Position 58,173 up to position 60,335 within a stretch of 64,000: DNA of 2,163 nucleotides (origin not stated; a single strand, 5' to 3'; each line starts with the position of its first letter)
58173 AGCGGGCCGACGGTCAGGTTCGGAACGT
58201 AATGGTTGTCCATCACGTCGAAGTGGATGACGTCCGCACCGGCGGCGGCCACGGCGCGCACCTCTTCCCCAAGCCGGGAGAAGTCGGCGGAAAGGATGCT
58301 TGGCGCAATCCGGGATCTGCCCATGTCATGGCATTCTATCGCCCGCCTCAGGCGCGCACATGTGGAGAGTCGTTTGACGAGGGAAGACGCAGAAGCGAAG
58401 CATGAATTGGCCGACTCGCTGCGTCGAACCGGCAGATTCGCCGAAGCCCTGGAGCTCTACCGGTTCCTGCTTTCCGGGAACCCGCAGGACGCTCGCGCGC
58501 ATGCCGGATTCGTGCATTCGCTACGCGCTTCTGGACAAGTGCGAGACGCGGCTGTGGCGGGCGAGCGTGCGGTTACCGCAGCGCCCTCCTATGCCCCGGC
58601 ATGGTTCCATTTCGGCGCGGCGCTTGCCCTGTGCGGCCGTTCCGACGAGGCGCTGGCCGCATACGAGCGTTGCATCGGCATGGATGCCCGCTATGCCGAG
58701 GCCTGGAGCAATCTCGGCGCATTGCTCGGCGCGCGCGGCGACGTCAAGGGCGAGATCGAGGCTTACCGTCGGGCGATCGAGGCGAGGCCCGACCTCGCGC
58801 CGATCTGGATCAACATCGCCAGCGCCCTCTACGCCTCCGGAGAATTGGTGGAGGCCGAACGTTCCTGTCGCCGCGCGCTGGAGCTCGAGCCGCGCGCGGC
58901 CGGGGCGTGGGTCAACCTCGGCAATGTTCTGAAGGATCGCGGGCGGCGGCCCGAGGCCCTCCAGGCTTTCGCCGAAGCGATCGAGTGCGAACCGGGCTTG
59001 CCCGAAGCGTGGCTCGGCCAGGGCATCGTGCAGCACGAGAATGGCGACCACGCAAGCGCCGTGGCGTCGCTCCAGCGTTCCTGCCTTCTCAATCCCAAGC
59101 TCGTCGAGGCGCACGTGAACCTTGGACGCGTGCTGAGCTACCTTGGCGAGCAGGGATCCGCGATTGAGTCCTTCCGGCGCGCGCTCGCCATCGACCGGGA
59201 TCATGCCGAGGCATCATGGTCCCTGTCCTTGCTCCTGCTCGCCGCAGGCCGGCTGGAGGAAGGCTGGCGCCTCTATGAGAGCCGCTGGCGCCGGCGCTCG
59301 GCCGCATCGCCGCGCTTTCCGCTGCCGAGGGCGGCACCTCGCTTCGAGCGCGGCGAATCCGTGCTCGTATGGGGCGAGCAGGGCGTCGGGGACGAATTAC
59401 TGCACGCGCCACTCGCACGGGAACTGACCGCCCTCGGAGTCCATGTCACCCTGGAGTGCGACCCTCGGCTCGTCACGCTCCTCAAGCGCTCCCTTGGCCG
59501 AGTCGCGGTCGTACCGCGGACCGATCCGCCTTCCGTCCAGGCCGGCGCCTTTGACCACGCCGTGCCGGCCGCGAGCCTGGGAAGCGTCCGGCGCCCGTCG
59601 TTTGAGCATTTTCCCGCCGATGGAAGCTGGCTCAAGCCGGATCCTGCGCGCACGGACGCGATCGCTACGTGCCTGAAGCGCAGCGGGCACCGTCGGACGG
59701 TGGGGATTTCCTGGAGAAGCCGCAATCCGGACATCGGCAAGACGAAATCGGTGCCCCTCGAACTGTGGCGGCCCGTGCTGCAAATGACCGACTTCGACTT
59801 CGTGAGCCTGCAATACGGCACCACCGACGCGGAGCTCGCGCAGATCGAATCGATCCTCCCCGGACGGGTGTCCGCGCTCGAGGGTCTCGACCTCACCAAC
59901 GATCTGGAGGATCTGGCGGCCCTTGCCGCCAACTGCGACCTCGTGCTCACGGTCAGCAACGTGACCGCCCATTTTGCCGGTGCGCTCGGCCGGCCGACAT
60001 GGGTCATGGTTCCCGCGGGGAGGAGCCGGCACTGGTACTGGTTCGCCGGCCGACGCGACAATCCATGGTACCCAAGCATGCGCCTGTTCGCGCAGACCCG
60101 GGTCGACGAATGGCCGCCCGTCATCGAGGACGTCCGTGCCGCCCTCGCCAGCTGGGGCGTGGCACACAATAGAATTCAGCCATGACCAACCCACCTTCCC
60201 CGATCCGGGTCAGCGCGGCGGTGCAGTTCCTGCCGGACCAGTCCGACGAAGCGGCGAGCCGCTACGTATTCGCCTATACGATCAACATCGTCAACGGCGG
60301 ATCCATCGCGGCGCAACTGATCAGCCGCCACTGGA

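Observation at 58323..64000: Two different TPR-glycosyltransferase fusions bracket apaG-mltA in one coupled gene string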

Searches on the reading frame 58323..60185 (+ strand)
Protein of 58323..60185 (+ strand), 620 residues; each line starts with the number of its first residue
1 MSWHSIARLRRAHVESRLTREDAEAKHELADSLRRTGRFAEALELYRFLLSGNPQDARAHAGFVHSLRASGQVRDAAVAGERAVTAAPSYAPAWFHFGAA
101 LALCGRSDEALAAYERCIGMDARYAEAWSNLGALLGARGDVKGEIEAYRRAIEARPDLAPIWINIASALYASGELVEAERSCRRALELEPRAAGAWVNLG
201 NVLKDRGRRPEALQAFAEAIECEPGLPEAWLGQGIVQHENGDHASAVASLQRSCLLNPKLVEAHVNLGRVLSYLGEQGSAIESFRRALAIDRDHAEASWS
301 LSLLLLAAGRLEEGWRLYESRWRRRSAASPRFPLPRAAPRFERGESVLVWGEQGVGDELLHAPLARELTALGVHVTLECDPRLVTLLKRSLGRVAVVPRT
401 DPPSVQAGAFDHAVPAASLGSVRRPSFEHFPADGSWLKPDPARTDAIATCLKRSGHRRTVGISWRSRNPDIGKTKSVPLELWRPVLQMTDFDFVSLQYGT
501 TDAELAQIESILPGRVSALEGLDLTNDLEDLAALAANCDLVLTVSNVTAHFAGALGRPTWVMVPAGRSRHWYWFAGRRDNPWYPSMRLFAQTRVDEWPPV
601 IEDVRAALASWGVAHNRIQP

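Call 9: search_protein_families(library=pfam, proteins=[window:58323-60185:+], max_evalue=0.01)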
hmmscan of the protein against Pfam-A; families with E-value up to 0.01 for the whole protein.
window:58323-60185:+ (620 aa): 24 families
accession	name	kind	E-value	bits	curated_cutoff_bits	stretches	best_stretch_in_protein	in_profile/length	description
PF00515.34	TPR_1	-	1.9e-35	119.7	27.8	3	159-190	1-32/34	Tetratricopeptide repeat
PF07719.23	TPR_2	-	1.6e-34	115.6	27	3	160-191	2-33/34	Tetratricopeptide repeat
PF13414.12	TPR_11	-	4.5e-32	109.9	26.8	6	200-241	1-42/42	TPR repeat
PF13431.12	TPR_17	-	3.3e-30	102.2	24.4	2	216-247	2-33/34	Tetratricopeptide repeat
PF13181.12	TPR_8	-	6.7e-30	101.1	25.7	2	262-294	2-34/34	Tetratricopeptide repeat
PF13432.12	TPR_16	-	2e-25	89.3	32.7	5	165-226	3-64/65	Tetratricopeptide repeat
PF13428.12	TPR_14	-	1.1e-23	81.7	23.5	3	161-201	3-43/44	Tetratricopeptide repeat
PF14559.12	TPR_19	-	1.8e-20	73.5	25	3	169-230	1-62/68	Tetratricopeptide repeat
PF13424.12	TPR_12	-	5.9e-20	71.7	30.1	3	158-221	2-73/77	Tetratricopeptide repeat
PF13176.12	TPR_7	-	1.1e-15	56.7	27.9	0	263-293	1-31/36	Tetratricopeptide repeat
PF13374.12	TPR_10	-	1.5e-14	53.9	27.5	1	198-221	7-30/42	Tetratricopeptide repeat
PF23914.1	TPR_CcmH_CycH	-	3.6e-14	53.3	42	0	183-225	40-82/158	Cytochrome c-type biogenesis protein H TPR domain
PF24575.1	TPR_Slam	-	2.2e-10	41.3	35.2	1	132-180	54-102/104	Surface lipoprotein assembly modifier, N-terminal TPR repeats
PF07721.20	TPR_4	-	6.2e-10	39.2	27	0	24-47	2-25/26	Tetratricopeptide repeat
PF13174.12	TPR_6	-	1.1e-09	38.7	26.3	0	228-252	1-25/33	Tetratricopeptide repeat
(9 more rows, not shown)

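Call 10: search_protein_families(library=ncbifam, proteins=[window:58323-60185:+], max_evalue=0.01)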
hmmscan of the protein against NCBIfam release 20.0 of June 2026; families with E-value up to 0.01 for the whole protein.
window:58323-60185:+ (620 aa): 25 families
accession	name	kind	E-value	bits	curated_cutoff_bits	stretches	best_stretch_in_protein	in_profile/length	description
TIGR02917.1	PEP_TPR_lipo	equivalog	7.7e-24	83.6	312.2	2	18-215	494-691/899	XrtA/PEP-CTERM system TPR-repeat protein PrsT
NF040959.1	MamA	equivalog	3.2e-22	79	200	3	17-153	65-201/204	magnetosome protein MamA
NF033762.1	social_mot_Tgl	equivalog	8.1e-21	74.5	225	2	69-251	43-228/252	social motility TPR repeat lipoprotein Tgl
TIGR02552.1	LcrH_SycD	equivalog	2e-18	66.4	104.8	3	18-123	13-118/136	SycD/LcrH family type III secretion system chaperone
NF033758.1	gliding_GltE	equivalog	2.4e-18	66.3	225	1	25-247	122-344/411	adventurous gliding motility TPR repeat lipoprotein GltE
NF033920.0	C39_PA2778_fam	equivalog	3.3e-18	66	150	3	138-224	169-255/255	PA2778 family cysteine peptidase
TIGR02521.1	type_IV_pilW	equivalog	6.1e-18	65.2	154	2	161-319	33-193/234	type IV pilus biogenesis/stability protein PilW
TIGR03939.1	PGA_TPR_OMP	equivalog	3e-12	45.6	366.65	2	24-133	87-196/800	poly-beta-1,6 N-acetyl-D-glucosamine export porin PgaA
NF002725.1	PRK02603.1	equivalog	9.7e-10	38.7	143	1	207-285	49-130/173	photosystem I assembly protein Ycf3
NF008520.0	PRK11447.1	equivalog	2.2e-09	35.7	858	1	233-298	275-340/1157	cellulose synthase complex outer membrane protein BcsC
NF052415.1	T3SS_chap_SctY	equivalog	4.4e-09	36.8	70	1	35-118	18-104/106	type III secretion apparatus assembly chaperone SctY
NF008757.0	PRK11788.1-5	equivalog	2.6e-08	33.4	363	1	107-224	196-313/388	lipopolysaccharide assembly protein LapB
TIGR00990.1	3a0801s09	subfamily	5.5e-08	31.9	757.25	1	105-221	447-570/615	mitochondrial import receptor subunit TOM70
NF053607.1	CHU_0125_OmpA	equivalog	5.9e-08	31.7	620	1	20-86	50-116/639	CHU_0125 family OmpA-like outer membrane integrity protein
NF047558.1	TPR_END_plus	domain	2.1e-06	27.6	32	0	93-126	1-34/56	TPR end-of-group domain-containing protein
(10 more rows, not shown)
